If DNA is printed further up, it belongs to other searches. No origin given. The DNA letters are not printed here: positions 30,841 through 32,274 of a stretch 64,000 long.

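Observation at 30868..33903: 2.9-kb low-GC island flanked by ~66-bp direct repeats: PD-(D/E)xK nuclease, zinc-ribbon/TPR/TM protein and XRE repressor (candidate defence module)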

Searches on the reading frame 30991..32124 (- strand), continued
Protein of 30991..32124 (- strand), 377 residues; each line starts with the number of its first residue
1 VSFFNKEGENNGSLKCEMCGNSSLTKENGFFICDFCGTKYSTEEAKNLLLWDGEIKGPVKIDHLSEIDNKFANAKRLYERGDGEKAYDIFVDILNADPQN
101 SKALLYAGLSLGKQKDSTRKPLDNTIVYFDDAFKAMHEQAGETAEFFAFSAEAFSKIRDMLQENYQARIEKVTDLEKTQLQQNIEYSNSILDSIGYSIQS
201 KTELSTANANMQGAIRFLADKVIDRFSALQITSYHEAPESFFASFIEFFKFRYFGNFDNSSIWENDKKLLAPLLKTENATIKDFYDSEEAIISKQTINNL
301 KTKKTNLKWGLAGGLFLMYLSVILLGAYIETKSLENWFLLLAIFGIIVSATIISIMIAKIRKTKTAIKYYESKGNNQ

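Call 83: find_encoding_contigs(protein=P0036, flank=4000, max_places=2)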
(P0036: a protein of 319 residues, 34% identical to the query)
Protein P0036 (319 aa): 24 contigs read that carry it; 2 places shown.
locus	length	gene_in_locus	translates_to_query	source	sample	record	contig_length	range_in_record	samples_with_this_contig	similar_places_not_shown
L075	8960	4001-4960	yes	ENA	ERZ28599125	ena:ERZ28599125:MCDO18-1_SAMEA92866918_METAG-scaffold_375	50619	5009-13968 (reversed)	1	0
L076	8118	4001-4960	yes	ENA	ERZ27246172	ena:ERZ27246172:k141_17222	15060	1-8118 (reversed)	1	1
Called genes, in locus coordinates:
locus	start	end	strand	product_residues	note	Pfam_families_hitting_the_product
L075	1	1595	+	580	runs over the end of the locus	PF00270:DEAD, PF04851:ResIII (weak), PF00271:Helicase_C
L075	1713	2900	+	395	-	PF09992:NAGPA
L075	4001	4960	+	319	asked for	-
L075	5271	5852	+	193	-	PF07155:ECF-ribofla_trS, PF12822:ECF_trnsprt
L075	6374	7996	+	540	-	PF01232:Mannitol_dh, PF08125:Mannitol_dh_C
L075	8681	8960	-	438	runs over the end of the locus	PF01554:MatE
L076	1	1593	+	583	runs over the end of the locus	PF00270:DEAD, PF00271:Helicase_C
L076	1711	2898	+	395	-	PF09992:NAGPA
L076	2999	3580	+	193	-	-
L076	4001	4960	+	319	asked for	-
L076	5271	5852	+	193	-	PF07155:ECF-ribofla_trS, PF12822:ECF_trnsprt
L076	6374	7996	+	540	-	PF01232:Mannitol_dh, PF08125:Mannitol_dh_C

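Call 84: find_encoding_contigs(protein=P0079, flank=4000, max_places=2)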
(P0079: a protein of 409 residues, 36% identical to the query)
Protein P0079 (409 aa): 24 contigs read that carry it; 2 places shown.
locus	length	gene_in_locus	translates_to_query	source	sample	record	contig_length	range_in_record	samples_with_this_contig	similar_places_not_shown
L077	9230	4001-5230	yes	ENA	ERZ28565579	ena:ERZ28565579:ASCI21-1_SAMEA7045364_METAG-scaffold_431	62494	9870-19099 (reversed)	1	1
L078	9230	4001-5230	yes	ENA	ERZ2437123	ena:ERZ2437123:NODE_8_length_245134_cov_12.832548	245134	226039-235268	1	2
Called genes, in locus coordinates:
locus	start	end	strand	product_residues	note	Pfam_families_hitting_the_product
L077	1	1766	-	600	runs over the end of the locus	PF14903:WG_beta_rep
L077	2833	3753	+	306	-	-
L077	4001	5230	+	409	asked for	-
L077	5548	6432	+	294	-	PF02091:tRNA-synt_2e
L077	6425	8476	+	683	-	PF02092:tRNA_synt_2f, PF05746:DALR_1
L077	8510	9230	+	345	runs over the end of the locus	PF03734:YkuD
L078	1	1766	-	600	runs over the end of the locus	PF14903:WG_beta_rep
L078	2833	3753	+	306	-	-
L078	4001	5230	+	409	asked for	-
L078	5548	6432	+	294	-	PF02091:tRNA-synt_2e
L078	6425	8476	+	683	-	PF02092:tRNA_synt_2f, PF05746:DALR_1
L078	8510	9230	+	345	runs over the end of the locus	PF03734:YkuD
